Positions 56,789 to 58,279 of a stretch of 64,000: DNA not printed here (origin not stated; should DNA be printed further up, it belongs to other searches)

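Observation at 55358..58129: Phosphonate head-group cassette (PhnW-like / LicC-like / CDP-alcohol phosphotransferase) with no PEP mutase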

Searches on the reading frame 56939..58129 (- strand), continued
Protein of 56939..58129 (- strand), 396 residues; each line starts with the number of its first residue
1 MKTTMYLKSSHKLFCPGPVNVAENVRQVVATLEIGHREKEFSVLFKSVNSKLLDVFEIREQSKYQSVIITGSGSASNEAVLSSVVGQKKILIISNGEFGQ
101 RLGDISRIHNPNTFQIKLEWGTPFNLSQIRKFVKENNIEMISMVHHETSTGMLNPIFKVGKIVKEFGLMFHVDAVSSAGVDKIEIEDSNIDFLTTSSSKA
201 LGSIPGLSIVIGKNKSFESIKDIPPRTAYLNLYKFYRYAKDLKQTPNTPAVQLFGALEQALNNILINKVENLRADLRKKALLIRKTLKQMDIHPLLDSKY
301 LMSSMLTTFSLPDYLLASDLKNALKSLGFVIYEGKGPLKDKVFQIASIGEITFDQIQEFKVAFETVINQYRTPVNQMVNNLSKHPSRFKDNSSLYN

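Call 38: search_protein_families(library=pfam, proteins=[L089:8269-10107:+, L089:10110-10856:+, L088:10980-11807:+, L004:3666-4877:-, L004:5896-6651:-, L059:8364-9680:+], max_evalue=0.01)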
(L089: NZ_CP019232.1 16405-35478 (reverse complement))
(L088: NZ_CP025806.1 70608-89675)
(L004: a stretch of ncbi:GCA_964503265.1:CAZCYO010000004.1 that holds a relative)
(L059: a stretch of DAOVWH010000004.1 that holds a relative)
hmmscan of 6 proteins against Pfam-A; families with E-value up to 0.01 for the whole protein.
L089:8269-10107:+ (612 aa): 5 families
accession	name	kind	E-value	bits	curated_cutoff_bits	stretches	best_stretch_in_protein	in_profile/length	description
PF00266.25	Aminotran_5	-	3.8e-19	69.3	21.5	1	264-567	28-337/371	Aminotransferase class-V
PF20202.4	DUF6564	-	0.0014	18.8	25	1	31-142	15-131/230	Domain of unknown function (DUF6564)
PF00483.29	NTP_transferase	-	0.0025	17.9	21.2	1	2-120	1-121/245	Nucleotidyl transferase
PF12804.13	NTP_transf_3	-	0.003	18.2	27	1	26-105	19-92/160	MobA-like NTP transferase domain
PF13641.12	Glyco_tranf_2_3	-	0.0074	16.8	27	0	32-121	14-109/230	Glycosyltransferase like family 2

L089:10110-10856:+ (248 aa): 4 families
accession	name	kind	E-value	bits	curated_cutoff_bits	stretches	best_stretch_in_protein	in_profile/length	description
PF12804.13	NTP_transf_3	-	8.3e-09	36.3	27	1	4-122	2-107/160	MobA-like NTP transferase domain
PF20202.4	DUF6564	-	3e-08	34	25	1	31-125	15-111/230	Domain of unknown function (DUF6564)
PF00483.29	NTP_transferase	-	6e-06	26.4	21.2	1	4-115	3-114/245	Nucleotidyl transferase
PF01128.25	IspD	-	0.00063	20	27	1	1-54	1-51/221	2-C-methyl-D-erythritol 4-phosphate cytidylyltransferase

L088:10980-11807:+ (275 aa): 4 families
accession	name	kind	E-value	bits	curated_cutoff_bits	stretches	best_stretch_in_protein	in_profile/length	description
PF12804.13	NTP_transf_3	-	2.3e-11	44.6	27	1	11-137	1-120/160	MobA-like NTP transferase domain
PF00483.29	NTP_transferase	-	1.1e-10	41.9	21.2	1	11-128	2-121/245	Nucleotidyl transferase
PF20202.4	DUF6564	-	4.6e-08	33.4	25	1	41-142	17-122/230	Domain of unknown function (DUF6564)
PF01128.25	IspD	-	0.00031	21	27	1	10-67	2-58/221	2-C-methyl-D-erythritol 4-phosphate cytidylyltransferase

L004:3666-4877:- (403 aa): 1 family
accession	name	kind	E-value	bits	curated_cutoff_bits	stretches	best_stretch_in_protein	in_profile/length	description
PF13535.11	ATP-grasp_4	-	1.6e-07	31.5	27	1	148-289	19-152/160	ATP-grasp domain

L004:5896-6651:- (251 aa): 0 families

L059:8364-9680:+ (439 aa): 1 family
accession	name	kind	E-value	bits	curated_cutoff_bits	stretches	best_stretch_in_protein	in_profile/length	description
PF02786.22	CPSase_L_D2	-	1.5e-06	28.4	19.8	1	150-337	1-186/211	Carbamoyl-phosphate synthase L chain, ATP binding domain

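Call 39: search_solved_structures(query=L089:8269-10107:+, max_evalue=1e-20, show_alignments=1)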
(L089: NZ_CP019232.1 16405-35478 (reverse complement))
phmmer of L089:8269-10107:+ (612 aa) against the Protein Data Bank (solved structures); distinct sequences matched with E-value up to 1e-20: 31.
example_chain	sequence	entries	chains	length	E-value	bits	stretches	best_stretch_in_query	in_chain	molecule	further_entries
6pd1_A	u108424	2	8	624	6.3e-62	213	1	2-597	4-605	Nucleotidyl transferase/aminotransferase, class V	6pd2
1m32_A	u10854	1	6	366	2.2e-45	158.4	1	247-593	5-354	2-aminoethylphosphonate-pyruvate aminotransferase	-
9kk8_A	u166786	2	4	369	1.3e-37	132.7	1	245-601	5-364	2-aminoethylphosphonate--pyruvate transaminase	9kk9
9kka_A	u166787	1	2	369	9.1e-37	130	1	245-601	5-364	2-aminoethylphosphonate--pyruvate transaminase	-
1vjo_A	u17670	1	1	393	4.3e-35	124.4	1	244-589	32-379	alanine--glyoxylate aminotransferase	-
7e7g_A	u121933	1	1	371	5.2e-34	120.8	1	247-588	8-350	2-aminoethylphosphonate--pyruvate transaminase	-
2yri_A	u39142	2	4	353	2.6e-33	118.6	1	248-584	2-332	Aminotransferase, class V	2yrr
3zrp_A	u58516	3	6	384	1.7e-32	115.9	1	246-599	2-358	SERINE-PYRUVATE AMINOTRANSFERASE (AGXT)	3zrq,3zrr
9os7_A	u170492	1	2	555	9.6e-28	100.2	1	249-531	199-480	Methionine--tRNA ligase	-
6pk1_A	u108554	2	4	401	1.3e-27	99.7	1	247-599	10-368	Serine--glyoxylate aminotransferase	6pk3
2dr1_A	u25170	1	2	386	2.8e-27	98.6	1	249-603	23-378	386aa long hypothetical serine aminotransferase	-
4cbr_A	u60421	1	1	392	3.4e-27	98.3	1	226-599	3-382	SERINE--PYRUVATE AMINOTRANSFERASE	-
2ch1_A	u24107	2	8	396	1.3e-26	96.4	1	240-593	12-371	3-HYDROXYKYNURENINE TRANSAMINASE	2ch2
4cbs_A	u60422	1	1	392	4.3e-26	94.7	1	226-599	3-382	SERINE--PYRUVATE AMINOTRANSFERASE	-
3isl_A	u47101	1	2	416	5.4e-26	94.4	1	248-607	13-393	Purine catabolism protein pucG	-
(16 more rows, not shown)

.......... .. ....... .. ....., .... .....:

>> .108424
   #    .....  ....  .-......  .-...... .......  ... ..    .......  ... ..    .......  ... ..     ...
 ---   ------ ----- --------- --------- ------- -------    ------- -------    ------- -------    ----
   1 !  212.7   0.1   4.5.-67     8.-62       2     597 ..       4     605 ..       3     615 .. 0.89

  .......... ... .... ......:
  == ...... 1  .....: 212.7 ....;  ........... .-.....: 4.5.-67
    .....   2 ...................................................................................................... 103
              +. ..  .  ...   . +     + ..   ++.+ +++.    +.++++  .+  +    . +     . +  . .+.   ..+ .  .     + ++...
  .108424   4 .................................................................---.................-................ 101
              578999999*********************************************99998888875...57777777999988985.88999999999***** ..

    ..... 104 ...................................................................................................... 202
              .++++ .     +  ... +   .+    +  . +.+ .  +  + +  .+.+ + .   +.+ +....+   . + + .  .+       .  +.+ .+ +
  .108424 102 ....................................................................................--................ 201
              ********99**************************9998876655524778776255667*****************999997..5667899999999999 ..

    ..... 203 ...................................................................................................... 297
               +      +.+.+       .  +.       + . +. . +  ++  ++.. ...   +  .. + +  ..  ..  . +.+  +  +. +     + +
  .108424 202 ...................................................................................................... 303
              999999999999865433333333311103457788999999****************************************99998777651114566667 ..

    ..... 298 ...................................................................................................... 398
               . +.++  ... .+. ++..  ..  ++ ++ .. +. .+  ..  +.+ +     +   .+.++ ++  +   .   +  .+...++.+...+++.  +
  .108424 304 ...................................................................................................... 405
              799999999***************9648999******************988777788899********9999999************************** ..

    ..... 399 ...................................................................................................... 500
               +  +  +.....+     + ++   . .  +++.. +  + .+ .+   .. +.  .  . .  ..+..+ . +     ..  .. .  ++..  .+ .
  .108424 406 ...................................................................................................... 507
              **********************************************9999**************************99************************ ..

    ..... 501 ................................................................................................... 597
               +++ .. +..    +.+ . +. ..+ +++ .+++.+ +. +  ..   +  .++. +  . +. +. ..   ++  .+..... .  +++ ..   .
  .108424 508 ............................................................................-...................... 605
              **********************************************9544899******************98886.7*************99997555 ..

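Call 40: search_protein_families(library=ncbifam, proteins=[L037:7630-8244:+, L046:11986-12555:+, L074:11977-13002:+, L080:11855-13012:+, L017:6085-7365:+, L001:7503-8330:+, L053:12212-12880:+, L088:10176-10943:+], max_evalue=0.01)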
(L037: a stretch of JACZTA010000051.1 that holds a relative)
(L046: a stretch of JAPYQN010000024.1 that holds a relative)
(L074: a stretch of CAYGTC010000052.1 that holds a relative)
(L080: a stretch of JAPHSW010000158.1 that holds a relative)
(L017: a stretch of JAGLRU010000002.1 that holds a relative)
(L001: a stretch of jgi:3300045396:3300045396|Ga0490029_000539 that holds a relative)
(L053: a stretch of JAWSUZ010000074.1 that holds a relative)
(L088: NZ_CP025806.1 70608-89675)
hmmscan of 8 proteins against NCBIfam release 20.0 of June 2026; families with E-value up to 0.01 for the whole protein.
L037:7630-8244:+ (205 aa): 8 families
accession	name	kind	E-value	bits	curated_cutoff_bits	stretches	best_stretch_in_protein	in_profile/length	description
NF005807.0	PRK07667.1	equivalog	2.3e-13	50.1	221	2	84-188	97-192/193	kinase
NF004018.0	PRK05480.1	equivalog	6e-11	42.2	180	2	110-157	105-153/210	uridine kinase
TIGR00235.1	udk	equivalog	1.6e-08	34.5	220.3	1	23-175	4-174/207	uridine kinase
NF005655.0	PRK07429.1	subfamily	1.1e-05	24.8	236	0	20-60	3-43/326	phosphoribulokinase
NF006746.0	PRK09270.1-5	subfamily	0.00057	18.9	250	0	7-66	4-62/210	nucleoside/nucleotide kinase family protein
NF010341.0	PRK13768.1-3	equivalog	0.0044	16.7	355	1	28-62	5-39/257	GTPase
NF005115.0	PRK06547.1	equivalog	0.0061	16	173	0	15-187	6-169/172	hypothetical protein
TIGR00455.1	apsK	equivalog_domain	0.0075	15.9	138.7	0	18-71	11-64/184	adenylyl-sulfate kinase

L046:11986-12555:+ (190 aa): 1 family
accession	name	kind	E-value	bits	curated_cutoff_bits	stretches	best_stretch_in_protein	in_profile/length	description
NF001866.0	PRK00625.1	equivalog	0.0045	17.2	142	1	7-137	5-132/173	shikimate kinase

L074:11977-13002:+ (342 aa): 0 families

L080:11855-13012:+ (386 aa): 0 families

L017:6085-7365:+ (427 aa): 4 families
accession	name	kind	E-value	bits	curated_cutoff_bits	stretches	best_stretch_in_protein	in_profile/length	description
NF047900.1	AspMetLigLdmS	equivalog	1.1e-09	37.6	475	1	217-346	185-313/383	L-aspartate--L-methionine ligase LdmS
TIGR01369.1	CPSaseII_lrg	equivalog_domain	9.5e-05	20.2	1027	1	133-331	652-841/1052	carbamoyl-phosphate synthase (glutamine-hydrolyzing) large subunit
NF042917.1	PAGG_GluLig_BesA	equivalog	0.00056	18.8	750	1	231-337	250-355/432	L-propargylglycine--L-glutamate ligase BesA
NF003671.0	PRK05294.1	equivalog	0.0046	14.6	599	0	134-330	650-837/1058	carbamoyl-phosphate synthase large subunit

L001:7503-8330:+ (275 aa): 0 families

L053:12212-12880:+ (223 aa): 14 families
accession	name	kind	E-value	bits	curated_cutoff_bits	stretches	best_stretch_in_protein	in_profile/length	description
NF038087.1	arch_ser_synth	exception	5.8e-26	91.4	240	1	26-210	6-187/216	archaetidylserine synthase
TIGR00473.1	pssA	equivalog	7.4e-22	78.1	107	1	32-170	6-130/153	CDP-diacylglycerol--serine O-phosphatidyltransferase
TIGR04217.1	archae_ser_T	exception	1.1e-19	71.1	200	1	25-212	8-186/221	archaetidylserine synthase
NF038086.1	anchor_synt_A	exception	4.8e-11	42.9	200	1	40-196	23-177/222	protein sorting system archaetidylserine synthase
NF040950.1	archin_ph_syn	equivalog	1.8e-10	41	180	1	20-179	19-175/191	archaetidylinositol phosphate synthase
NF045884.1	PhCholSynAgro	equivalog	5.5e-07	29.8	350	1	33-197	19-181/235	phosphatidylcholine synthase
NF045887.1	PhCholSynPs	equivalog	1.4e-05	24.8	300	1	33-190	21-170/235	phosphatidylcholine synthase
NF045886.1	PhCholSynLeg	equivalog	1.8e-05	24.4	440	1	40-215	32-204/250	phosphatidylcholine synthase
NF045883.1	PIPSynth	equivalog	8.9e-05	22.3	170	1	32-100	30-95/197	phosphatidylinositol phosphate synthase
TIGR00560.1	pgsA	equivalog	0.00068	20.2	109.1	1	40-121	24-98/183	CDP-diacylglycerol--glycerol-3-phosphate 3-phosphatidyltransferase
NF053678.1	ClpnSynClsA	equivalog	0.0012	19.1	240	1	26-151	5-123/180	cardiolipin synthase ClsA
NF045885.1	PhCholSynBorr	equivalog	0.0012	18.8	400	1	58-212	43-191/234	phosphatidylcholine synthase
NF008090.0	PRK10832.1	equivalog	0.002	18.3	304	1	39-115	21-91/182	CDP-diacylglycerol--glycerol-3-phosphate 3-phosphatidyltransferase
NF045888.1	PhCholSynBrdy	equivalog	0.0021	17.6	400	1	33-195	29-189/243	phosphatidylcholine synthase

L088:10176-10943:+ (255 aa): 11 families
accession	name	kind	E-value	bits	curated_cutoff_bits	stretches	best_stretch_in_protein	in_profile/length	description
NF040950.1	archin_ph_syn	equivalog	1e-13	51.6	180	1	41-126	24-107/191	archaetidylinositol phosphate synthase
NF041135.1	IPPtranDIPPsyn_Thcocales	equivalog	1e-09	37.9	580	1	39-134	248-340/419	bifunctional L-myo-inositol-1-phosphate cytidylyltransferase/CDP-L-myo-inositol myo-inositolphosphotransferase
NF052561.1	PIPSynBT1523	equivalog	8e-08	32.3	350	1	41-118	25-110/232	hypothetical protein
NF045883.1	PIPSynth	equivalog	9.6e-08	31.9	170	1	41-142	23-123/197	phosphatidylinositol phosphate synthase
TIGR00560.1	pgsA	equivalog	1e-06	29.4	109.1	1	40-117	6-81/183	CDP-diacylglycerol--glycerol-3-phosphate 3-phosphatidyltransferase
TIGR00473.1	pssA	equivalog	2.7e-05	24.3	107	1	54-113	5-64/153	CDP-diacylglycerol--serine O-phosphatidyltransferase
NF053678.1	ClpnSynClsA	equivalog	0.00028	21.1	240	1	43-112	6-73/180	cardiolipin synthase ClsA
NF008090.0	PRK10832.1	equivalog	0.00068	19.8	304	1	45-114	13-77/182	CDP-diacylglycerol--glycerol-3-phosphate 3-phosphatidyltransferase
TIGR04217.1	archae_ser_T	exception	0.0013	18.5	200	1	43-120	10-79/221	archaetidylserine synthase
NF038086.1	anchor_synt_A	exception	0.0019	18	200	1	70-113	33-75/222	protein sorting system archaetidylserine synthase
NF038087.1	arch_ser_synth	exception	0.008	15.8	240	0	49-111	10-74/216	archaetidylserine synthase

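Call 42: get_annotated_region(hit=H9, flank=10000)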
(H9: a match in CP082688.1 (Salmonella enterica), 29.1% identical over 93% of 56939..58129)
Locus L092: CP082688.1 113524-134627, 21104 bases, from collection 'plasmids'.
description: Salmonella enterica subsp. enterica serovar Bredeney strain CVM N18S0406 plasmid pN18S0406-2
organism: Salmonella enterica (NCBI taxid 134047)
taxonomy: Bacteria; Pseudomonadota; Gammaproteobacteria; Enterobacterales; Enterobacteriaceae; Salmonella; Salmonella enterica
host: -; source: ground turkey; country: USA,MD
typing (MOB-suite, as given by PLSDB): non-mobilizable
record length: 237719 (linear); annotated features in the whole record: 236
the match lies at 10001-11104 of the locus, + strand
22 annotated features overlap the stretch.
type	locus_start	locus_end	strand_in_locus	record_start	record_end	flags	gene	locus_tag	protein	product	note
CDS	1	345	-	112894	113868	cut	-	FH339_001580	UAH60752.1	aldo/keto reductase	-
CDS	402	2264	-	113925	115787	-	dxs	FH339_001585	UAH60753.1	1-deoxy-D-xylulose-5-phosphate synthase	-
CDS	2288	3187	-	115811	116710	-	ispA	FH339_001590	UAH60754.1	(2E,6E)-farnesyl diphosphate synthase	-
CDS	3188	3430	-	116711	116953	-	xseB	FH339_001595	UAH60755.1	exodeoxyribonuclease VII small subunit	-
CDS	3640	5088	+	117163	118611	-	thiI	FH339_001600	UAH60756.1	tRNA 4-thiouridine(8) synthase ThiI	-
CDS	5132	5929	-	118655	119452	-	phnV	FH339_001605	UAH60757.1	2-aminoethylphosphonate ABC transport system, membrane component PhnV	-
CDS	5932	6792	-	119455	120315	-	phnU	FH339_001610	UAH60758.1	2-aminoethylphosphonate ABC transporter permease subunit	-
CDS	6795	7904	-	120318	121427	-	phnT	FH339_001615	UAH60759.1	2-aminoethylphosphonate ABC transport system ATP-binding subunit PhnT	-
CDS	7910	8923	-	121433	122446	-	phnS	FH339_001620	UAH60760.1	2-aminoethylphosphonate ABC transporter substrate-binding protein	-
CDS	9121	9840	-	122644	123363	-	phnR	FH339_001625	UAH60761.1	phosphonate utilization transcriptional regulator PhnR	-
CDS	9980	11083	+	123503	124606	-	phnW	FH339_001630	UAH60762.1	2-aminoethylphosphonate--pyruvate transaminase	-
CDS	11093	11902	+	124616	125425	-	-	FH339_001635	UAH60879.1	phosphonoacetaldehyde hydrolase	-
CDS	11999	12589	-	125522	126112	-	yajL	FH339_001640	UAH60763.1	protein deglycase YajL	-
CDS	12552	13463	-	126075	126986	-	panE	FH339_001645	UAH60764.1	2-dehydropantoate 2-reductase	-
CDS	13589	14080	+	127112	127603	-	-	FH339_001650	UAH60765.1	YajQ family cyclic di-GMP-binding protein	-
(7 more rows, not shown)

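Call 43: get_annotated_region(hit=H24, flank=10000)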
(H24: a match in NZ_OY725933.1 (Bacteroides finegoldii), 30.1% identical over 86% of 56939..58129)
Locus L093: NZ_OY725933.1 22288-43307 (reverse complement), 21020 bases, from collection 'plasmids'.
description: Bacteroides finegoldii strain Bacteroides finegoldii TSDC17.2-1.1 plasmid 31, complete sequence
organism: Bacteroides finegoldii (NCBI taxid 338188)
taxonomy: Bacteria; Bacteroidota; Bacteroidia; Bacteroidales; Bacteroidaceae; Bacteroides; Bacteroides finegoldii
host: -; source: -; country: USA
typing (MOB-suite, as given by PLSDB): non-mobilizable
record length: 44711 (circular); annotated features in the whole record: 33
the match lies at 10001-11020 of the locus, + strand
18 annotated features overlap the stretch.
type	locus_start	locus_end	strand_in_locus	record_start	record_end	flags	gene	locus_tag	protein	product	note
CDS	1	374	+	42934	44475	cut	-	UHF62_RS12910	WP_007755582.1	glycine--tRNA ligase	GO:0006426 - glycyl-tRNA aminoacylation [Evidence IEA]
CDS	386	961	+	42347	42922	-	-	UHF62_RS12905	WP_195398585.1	FKBP-type peptidyl-prolyl cis-trans isomerase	-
CDS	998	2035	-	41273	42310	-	-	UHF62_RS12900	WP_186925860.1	LacI family DNA-binding transcriptional regulator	GO:0006351 - DNA-templated transcription [Evidence IEA]; GO:0045892 - negative regulation of DNA-templated ...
CDS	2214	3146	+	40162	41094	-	-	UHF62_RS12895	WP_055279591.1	aldo/keto reductase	-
CDS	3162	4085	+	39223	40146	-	-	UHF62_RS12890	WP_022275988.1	amidohydrolase family protein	-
CDS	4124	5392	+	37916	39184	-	fucP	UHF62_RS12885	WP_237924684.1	L-fucose:H+ symporter permease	GO:0015756 - fucose transmembrane transport [Evidence IEA]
CDS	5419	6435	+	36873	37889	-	-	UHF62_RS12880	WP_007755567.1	zinc-binding alcohol dehydrogenase family protein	-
CDS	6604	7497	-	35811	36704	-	-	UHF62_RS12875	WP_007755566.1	hypothetical protein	-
CDS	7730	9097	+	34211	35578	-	-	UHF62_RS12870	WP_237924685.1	DUF5690 family protein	-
CDS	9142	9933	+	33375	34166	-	phnX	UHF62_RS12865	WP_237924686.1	phosphonoacetaldehyde hydrolase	GO:0019635 - 2-aminoethylphosphonate catabolic process [Evidence IEA]; GO:0019700 - organic phosphonate catabolic ...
CDS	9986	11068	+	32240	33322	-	phnW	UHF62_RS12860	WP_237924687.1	2-aminoethylphosphonate--pyruvate transaminase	GO:0019700 - organic phosphonate catabolic process [Evidence IEA]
CDS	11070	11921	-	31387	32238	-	-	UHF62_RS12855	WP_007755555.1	hypothetical protein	-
CDS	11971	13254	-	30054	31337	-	-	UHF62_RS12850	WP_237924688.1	MFS transporter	GO:0055085 - transmembrane transport [Evidence IEA]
CDS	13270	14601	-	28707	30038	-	-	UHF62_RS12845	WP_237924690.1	SpoIID/LytB domain-containing protein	-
CDS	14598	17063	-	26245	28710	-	-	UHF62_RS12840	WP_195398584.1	DUF4922 domain-containing protein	-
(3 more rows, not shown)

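Call 44: get_annotated_region(hit=H16, flank=10000)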
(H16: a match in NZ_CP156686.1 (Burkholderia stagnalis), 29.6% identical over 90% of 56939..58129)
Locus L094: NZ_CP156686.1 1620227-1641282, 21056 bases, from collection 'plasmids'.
description: Burkholderia stagnalis strain YJ-2 plasmid plas1, complete sequence
organism: Burkholderia stagnalis (NCBI taxid 1503054)
taxonomy: Bacteria; Pseudomonadota; Betaproteobacteria; Burkholderiales; Burkholderiaceae; Burkholderia; Burkholderia stagnalis
host: -; source: Bacterial cells,soils collected in Guangdong Province, China; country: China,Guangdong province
typing (MOB-suite, as given by PLSDB): non-mobilizable
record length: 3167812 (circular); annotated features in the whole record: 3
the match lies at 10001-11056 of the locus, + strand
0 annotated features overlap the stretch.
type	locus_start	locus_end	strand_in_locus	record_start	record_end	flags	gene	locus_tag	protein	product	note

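Call 45: get_annotated_region(hit=H3, flank=10000)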
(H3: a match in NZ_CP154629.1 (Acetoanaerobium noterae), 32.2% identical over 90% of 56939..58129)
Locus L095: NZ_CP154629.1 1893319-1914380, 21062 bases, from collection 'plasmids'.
description: Acetoanaerobium noterae strain DSL2 plasmid pTPELB2, complete sequence
organism: Acetoanaerobium noterae (NCBI taxid 745369)
taxonomy: Bacteria; Bacillota; Clostridia; Peptostreptococcales; Filifactoraceae; Acetoanaerobium; Acetoanaerobium noterae
host: -; source: cell culture,Sludge of a digestion tower of a wastewater treatment plant; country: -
typing (MOB-suite, as given by PLSDB): non-mobilizable
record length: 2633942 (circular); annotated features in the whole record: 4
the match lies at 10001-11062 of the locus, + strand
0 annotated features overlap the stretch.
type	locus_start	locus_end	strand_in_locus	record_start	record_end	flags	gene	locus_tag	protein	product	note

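Call 46: get_annotated_region(hit=H21, flank=10000)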
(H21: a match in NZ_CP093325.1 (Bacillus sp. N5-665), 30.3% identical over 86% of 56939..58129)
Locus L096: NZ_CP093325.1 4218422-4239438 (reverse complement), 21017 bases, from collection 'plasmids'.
description: Bacillus sp. N5-665 strain N5/665 plasmid p1, complete sequence
organism: Bacillus sp. N5-665 (NCBI taxid 2925318)
taxonomy: Bacteria; Bacillota; Bacilli; Bacillales; Bacillaceae; Bacillus; Bacillus sp. N5-665
host: -; source: whole organism,peat soil; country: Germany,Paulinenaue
typing (MOB-suite, as given by PLSDB): non-mobilizable
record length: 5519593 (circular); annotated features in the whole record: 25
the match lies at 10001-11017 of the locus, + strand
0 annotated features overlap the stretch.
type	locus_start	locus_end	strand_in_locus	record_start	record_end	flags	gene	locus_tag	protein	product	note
